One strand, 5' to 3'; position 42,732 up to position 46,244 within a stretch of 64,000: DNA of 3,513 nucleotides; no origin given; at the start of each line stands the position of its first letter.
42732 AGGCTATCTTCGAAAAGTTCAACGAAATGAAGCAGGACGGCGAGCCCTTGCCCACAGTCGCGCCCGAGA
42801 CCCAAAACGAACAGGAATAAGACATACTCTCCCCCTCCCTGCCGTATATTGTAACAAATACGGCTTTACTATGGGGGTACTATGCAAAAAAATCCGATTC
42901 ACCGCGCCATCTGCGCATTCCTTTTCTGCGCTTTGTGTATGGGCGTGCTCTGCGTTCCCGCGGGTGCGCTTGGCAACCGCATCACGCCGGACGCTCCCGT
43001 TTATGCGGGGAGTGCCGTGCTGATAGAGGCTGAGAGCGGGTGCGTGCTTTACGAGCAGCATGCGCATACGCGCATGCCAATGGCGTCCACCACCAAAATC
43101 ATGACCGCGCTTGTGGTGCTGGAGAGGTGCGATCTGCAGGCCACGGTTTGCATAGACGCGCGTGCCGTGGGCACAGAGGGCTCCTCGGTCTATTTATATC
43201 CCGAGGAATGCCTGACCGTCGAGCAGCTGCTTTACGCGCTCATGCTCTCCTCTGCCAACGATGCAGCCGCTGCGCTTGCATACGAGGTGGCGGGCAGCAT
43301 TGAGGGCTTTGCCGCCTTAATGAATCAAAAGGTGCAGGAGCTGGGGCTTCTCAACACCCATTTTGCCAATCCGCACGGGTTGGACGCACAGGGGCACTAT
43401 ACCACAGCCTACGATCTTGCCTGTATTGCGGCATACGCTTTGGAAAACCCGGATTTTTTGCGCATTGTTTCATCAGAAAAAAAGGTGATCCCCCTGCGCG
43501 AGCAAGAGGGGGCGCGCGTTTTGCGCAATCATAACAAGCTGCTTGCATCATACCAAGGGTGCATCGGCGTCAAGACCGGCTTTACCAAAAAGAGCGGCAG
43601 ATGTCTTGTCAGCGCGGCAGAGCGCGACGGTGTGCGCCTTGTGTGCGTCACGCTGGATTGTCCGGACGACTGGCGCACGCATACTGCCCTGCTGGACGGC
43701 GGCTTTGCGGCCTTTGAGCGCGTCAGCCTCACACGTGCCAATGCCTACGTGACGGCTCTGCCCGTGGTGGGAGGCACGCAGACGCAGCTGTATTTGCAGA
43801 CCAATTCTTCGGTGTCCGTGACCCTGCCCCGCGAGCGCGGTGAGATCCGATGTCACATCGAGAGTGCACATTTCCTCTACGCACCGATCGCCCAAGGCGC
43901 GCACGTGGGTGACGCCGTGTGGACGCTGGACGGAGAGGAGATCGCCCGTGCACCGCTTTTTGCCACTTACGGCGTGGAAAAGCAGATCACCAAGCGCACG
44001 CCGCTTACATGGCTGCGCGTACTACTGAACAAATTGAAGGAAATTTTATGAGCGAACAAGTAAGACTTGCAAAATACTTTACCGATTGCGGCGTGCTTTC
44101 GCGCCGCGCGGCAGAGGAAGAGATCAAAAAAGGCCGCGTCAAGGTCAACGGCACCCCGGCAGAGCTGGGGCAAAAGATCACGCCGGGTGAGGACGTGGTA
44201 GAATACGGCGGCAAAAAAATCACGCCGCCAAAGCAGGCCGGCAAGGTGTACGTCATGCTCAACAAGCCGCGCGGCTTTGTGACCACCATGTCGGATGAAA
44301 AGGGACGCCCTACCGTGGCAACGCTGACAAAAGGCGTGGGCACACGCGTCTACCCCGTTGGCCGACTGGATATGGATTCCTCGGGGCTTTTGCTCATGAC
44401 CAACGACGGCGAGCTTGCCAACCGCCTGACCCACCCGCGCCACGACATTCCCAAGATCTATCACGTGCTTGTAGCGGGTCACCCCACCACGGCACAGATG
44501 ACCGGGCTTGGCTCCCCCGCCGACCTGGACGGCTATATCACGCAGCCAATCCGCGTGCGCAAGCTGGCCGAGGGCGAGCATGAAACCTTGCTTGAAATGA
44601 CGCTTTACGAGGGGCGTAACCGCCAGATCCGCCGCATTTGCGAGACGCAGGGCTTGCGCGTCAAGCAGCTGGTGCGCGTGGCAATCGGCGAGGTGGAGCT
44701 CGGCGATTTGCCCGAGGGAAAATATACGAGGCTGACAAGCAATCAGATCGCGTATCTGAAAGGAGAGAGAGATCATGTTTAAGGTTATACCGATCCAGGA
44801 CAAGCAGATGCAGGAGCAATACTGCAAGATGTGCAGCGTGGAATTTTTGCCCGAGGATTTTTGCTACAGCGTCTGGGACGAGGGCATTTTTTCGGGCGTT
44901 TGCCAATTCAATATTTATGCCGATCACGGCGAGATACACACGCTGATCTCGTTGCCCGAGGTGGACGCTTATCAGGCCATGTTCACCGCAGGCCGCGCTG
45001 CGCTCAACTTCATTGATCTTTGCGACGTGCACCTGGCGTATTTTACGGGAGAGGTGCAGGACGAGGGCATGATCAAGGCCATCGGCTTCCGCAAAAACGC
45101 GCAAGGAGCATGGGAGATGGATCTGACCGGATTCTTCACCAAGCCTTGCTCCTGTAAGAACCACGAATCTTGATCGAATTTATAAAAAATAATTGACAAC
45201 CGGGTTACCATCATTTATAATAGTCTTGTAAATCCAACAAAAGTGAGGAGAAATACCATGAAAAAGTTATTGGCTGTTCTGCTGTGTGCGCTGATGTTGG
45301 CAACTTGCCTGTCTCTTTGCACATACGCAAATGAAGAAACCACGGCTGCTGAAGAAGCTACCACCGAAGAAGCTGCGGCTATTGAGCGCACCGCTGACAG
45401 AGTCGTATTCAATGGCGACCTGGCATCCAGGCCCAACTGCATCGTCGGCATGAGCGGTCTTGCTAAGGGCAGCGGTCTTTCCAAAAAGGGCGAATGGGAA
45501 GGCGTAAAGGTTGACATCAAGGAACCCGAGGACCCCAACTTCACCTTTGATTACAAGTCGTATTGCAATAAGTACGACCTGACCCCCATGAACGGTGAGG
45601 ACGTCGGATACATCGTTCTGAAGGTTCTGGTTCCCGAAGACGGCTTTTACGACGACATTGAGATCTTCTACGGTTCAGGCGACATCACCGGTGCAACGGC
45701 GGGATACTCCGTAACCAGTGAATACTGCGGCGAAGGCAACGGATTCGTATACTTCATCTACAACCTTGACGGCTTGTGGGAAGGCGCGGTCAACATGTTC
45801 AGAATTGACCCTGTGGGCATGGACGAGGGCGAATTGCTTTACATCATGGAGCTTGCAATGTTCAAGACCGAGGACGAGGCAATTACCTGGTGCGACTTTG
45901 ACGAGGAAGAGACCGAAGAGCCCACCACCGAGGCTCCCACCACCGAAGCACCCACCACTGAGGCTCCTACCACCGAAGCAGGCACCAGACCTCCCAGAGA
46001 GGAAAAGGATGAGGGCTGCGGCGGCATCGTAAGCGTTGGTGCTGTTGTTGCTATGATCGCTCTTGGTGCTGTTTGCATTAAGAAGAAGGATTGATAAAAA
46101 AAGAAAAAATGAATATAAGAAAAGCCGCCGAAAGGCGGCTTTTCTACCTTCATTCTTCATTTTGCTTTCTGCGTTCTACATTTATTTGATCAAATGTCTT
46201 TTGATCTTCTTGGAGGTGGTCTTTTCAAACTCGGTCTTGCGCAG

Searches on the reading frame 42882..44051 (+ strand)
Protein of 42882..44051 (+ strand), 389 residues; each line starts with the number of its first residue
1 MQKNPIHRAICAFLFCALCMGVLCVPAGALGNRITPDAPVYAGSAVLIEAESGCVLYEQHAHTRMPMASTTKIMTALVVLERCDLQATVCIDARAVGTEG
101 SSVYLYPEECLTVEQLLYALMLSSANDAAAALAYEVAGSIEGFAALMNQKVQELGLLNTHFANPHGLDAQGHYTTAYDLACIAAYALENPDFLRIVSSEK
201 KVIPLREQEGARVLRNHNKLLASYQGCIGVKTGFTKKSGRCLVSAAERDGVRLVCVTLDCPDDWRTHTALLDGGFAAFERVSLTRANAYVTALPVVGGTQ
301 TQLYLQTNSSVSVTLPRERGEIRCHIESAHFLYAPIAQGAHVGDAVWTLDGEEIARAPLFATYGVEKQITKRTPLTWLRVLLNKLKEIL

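Call 14: search_protein_families(library=pfam, proteins=[window:42882-44051:+], max_evalue=0.01)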
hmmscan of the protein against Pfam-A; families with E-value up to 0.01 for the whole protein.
window:42882-44051:+ (389 aa): 5 families
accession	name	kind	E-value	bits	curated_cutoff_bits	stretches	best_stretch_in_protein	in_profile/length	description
PF00768.25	Peptidase_S11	-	5e-60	203.4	27.6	1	39-260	9-237/239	D-alanyl-D-alanine carboxypeptidase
PF07943.18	PBP5_C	-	1.5e-10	41.5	21.2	1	278-367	1-91/91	Penicillin-binding protein 5, C-terminal domain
PF13354.11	Beta-lactamase2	-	1.2e-07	31.8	22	1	59-180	15-140/214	Beta-lactamase enzyme family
PF00144.29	Beta-lactamase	-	0.00041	20.1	27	0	60-93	45-77/329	Beta-lactamase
PF02113.21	Peptidase_S13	-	0.0015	17.8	22.8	1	45-86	20-62/444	D-Ala-D-Ala carboxypeptidase 3 (S13) family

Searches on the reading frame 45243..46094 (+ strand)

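Call 14: search_protein_families(library=pfam, proteins=[window:45243-46094:+], max_evalue=0.01)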
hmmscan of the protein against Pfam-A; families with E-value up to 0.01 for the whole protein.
window:45243-46094:+ (283 aa): 1 family
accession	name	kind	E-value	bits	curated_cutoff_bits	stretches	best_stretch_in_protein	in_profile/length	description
PF01456.22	Mucin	-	3.1e-05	24.4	34.7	1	224-265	84-126/143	Mucin-like glycoprotein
